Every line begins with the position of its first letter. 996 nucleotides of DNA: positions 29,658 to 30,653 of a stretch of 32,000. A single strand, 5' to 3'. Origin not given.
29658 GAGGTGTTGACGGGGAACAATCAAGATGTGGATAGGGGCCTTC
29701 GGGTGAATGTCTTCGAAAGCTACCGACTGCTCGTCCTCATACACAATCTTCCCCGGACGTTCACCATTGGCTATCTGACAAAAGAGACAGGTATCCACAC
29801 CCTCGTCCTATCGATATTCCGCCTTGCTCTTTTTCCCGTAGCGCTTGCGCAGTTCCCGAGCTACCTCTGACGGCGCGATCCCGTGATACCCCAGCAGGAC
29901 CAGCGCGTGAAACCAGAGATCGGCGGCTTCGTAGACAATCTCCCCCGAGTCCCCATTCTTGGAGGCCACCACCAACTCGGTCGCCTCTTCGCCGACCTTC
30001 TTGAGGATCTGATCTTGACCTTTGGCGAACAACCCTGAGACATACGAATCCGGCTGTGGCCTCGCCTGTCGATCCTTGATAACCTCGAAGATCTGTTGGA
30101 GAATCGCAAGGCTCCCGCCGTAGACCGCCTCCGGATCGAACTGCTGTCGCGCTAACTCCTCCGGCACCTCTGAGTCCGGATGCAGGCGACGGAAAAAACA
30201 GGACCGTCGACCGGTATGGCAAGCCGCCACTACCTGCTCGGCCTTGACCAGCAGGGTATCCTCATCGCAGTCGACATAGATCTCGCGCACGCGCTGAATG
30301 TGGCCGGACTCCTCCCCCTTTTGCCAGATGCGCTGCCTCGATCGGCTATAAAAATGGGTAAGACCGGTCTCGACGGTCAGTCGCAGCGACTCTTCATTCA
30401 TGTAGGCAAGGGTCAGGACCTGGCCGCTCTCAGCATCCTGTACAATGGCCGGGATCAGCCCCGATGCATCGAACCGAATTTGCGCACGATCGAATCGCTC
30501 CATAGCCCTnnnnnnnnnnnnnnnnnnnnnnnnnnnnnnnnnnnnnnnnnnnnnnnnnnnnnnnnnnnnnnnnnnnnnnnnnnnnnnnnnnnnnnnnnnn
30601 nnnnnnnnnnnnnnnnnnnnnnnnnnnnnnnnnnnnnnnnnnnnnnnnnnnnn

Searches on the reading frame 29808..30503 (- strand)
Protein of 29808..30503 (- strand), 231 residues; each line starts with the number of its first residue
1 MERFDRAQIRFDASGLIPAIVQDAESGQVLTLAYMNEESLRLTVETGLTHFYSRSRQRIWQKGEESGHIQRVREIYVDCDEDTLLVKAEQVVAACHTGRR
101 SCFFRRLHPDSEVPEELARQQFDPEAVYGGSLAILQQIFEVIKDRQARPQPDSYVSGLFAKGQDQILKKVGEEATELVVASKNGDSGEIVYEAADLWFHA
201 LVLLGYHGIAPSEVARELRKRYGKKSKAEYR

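Call 9: find_related_loci(query=window:29808-30503:-, collection=genome_contigs, flank=10000)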
Query window:29808-30503:- (231 aa) in genome_contigs; peptide patterns used: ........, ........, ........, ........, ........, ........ (x = any residue, [..] = any of these).
600 stretches matched a pattern (row limit reached: there are more); 570 encode a relative of the query (tblastn E <= 1e-3); the best 80 are kept; 80 distinct loci.
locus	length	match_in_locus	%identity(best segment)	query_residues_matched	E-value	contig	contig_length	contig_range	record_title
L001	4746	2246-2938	94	1-231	2e-149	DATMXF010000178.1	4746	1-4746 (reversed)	MAG TPA_asm: Patescibacteria group bacterium isolate SMAG_U13113 k141_296940, whole genome shotgun sequence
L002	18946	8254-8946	90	1-231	7e-141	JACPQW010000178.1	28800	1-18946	MAG: Candidatus Methylomirabilis oxygeniifera isolate NC_groundwater_663_Ag_B-0.1um_59_32 B_1_S1_Biohub_coassembly_k141_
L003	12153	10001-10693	87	1-231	8e-138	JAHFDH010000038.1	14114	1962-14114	MAG: Candidatus Methylomirabilota bacterium isolate nzgw240 NODE_9032_length_14115_cov_5.698799, whole genome shotgun se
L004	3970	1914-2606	86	1-231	3e-140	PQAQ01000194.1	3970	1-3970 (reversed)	MAG: Candidatus Methylomirabilota bacterium isolate FeB_30 contig_31552, whole genome shotgun sequence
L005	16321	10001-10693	82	1-231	1e-130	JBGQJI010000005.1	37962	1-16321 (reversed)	MAG: Candidatus Methylomirabilis sp. isolate OBJ2_061818_070_27 k141_2059679_length_37962_cov_12.0094, whole genome shot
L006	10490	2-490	82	69-231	2e-89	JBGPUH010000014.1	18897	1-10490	MAG: Candidatus Methylomirabilis sp. isolate OBJ1_062018_110_48 k141_2286582_length_18897_cov_77.2479, whole genome shot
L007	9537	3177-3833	56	1-224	1e-81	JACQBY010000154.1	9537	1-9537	MAG: Nitrospirae bacterium isolate NC_groundwater_954_Pr1_S-0.2um_48_36 Montesol18-Sp2_coassembly_scaffold_779052, whole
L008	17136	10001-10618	56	8-223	5e-81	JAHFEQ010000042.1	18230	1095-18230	MAG: Nitrospirae bacterium isolate nzgw272 NODE_3227_length_18231_cov_4.796245, whole genome shotgun sequence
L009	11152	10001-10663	55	8-230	2e-80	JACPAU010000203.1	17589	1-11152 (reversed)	MAG: Candidatus Methylomirabilota bacterium isolate NC_groundwater_239_Ag_S-0.2um_71_10 S5_GD2017_2_S2_scaffold_2687, wh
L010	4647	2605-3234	55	8-223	4e-78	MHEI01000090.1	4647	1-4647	MAG: Nitrospirae bacterium RBG_16_43_11 RBG_16_scaffold_439690, whole genome shotgun sequence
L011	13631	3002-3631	56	8-223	8e-77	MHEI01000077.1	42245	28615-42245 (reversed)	MAG: Nitrospirae bacterium RBG_16_43_11 RBG_16_scaffold_3165, whole genome shotgun sequence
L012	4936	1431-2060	50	5-226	5e-70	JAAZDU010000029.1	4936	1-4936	MAG: Bacillota bacterium isolate AS09scLD_187 39538_AS09, whole genome shotgun sequence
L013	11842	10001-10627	51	8-223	2e-68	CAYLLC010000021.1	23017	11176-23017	MAG TPA_asm: uncultured Sulfurospirillum sp. isolate SRP163575_co1_347 genome assembly, contig: NODE_4571_length_23017_c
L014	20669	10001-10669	50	1-229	1e-67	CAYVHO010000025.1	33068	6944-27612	MAG TPA_asm: uncultured Nitrospira sp. isolate SRP215229_co1_117 genome assembly, contig: NODE_706_length_33068_cov_144.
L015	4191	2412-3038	51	8-223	1e-66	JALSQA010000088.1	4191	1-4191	MAG: Campylobacterales bacterium isolate 356-284_metabat2_scaf2bin.105 356-284_scaffold_17907_c1, whole genome shotgun s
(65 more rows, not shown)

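Call 28: search_protein_families(library=phrogs, proteins=[L002:10650-10847:+, L002:10083-10535:+, L002:10901-11335:+], max_evalue=0.01)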
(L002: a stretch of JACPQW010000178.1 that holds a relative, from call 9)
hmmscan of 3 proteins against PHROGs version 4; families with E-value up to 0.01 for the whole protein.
L002:10650-10847:+ (66 aa): 2 families
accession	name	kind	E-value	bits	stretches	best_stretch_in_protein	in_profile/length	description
phrog_66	-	integration and excision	4.2e-05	24.4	1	4-65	92-152/412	excisionase and transcriptional regulator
phrog_1840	-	integration and excision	0.0018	19.7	1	4-60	5-60/90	excisionase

L002:10083-10535:+ (151 aa): 0 families

L002:10901-11335:+ (145 aa): 0 families

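Call 29: search_protein_families(library=pfam, proteins=[L002:13994-14329:+, L002:14360-14866:+, L002:10650-10847:+, L002:10083-10535:+, L002:10901-11335:+, L002:12421-12927:+, L002:13292-13807:+], max_evalue=0.1)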
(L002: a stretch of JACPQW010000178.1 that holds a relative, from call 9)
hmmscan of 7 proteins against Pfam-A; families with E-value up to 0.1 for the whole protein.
L002:13994-14329:+ (112 aa): 3 families
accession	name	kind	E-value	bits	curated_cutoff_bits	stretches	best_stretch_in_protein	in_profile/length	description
PF02899.23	Phage_int_SAM_1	-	0.0012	19.5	22.3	1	42-87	29-73/83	Phage integrase, N-terminal SAM-like domain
PF13495.12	Phage_int_SAM_4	-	0.0045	17.8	27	1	40-87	24-72/85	Phage integrase, N-terminal SAM-like domain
PF24624.1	Int_N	-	0.079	14.1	27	1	38-87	26-75/100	Phage integrase, N-terminal domain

L002:14360-14866:+ (169 aa): 1 family
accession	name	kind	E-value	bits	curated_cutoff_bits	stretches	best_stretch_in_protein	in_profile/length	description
PF00589.27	Phage_integrase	-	2.9e-18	66.7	27.1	1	14-146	24-171/172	Phage integrase family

L002:10650-10847:+ (66 aa): 4 families
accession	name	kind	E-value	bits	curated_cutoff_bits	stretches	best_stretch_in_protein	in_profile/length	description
PF12728.13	HTH_17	-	1.7e-06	28.6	27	1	7-56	3-50/51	Helix-turn-helix domain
PF13560.12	HTH_31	-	0.00047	20.9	27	0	25-62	7-43/64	Helix-turn-helix domain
PF02042.20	RWP-RK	-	0.0082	16.5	29.3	0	6-22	13-29/49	RWP-RK domain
PF05225.22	HTH_psq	-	0.015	15.5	20.4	1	2-31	13-41/45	helix-turn-helix, Psq domain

L002:10083-10535:+ (151 aa): 1 family
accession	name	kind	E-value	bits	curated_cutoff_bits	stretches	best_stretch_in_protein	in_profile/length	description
PF21992.2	DUF6927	-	0.059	13.8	27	0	34-55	19-38/74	Domain of unknown function (DUF6927)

L002:10901-11335:+ (145 aa): 0 families

L002:12421-12927:+ (169 aa): 2 families
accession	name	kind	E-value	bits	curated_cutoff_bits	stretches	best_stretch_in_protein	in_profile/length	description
PF04365.19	BrnT_toxin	-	4.1e-06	27.5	34.5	1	91-160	6-77/77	Ribonuclease toxin, BrnT, of type II toxin-antitoxin system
PF14076.12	DUF4258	-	0.023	15.4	25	1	87-152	1-68/71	Domain of unknown function (DUF4258)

L002:13292-13807:+ (172 aa): 2 families
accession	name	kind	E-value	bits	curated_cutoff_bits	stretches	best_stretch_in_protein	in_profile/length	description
PF14020.11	DUF4236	-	1.5e-17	64.2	27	1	5-56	3-55/55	Protein of unknown function (DUF4236)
PF03174.19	CHB_HEX_C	-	0.075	13.4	23.6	0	19-59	5-43/76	Chitobiase/beta-hexosaminidase C-terminal domain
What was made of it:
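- On tRNA-associated genomic island / integrative-element remnant: The homologous L002 gene has PF00589 (call 29).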
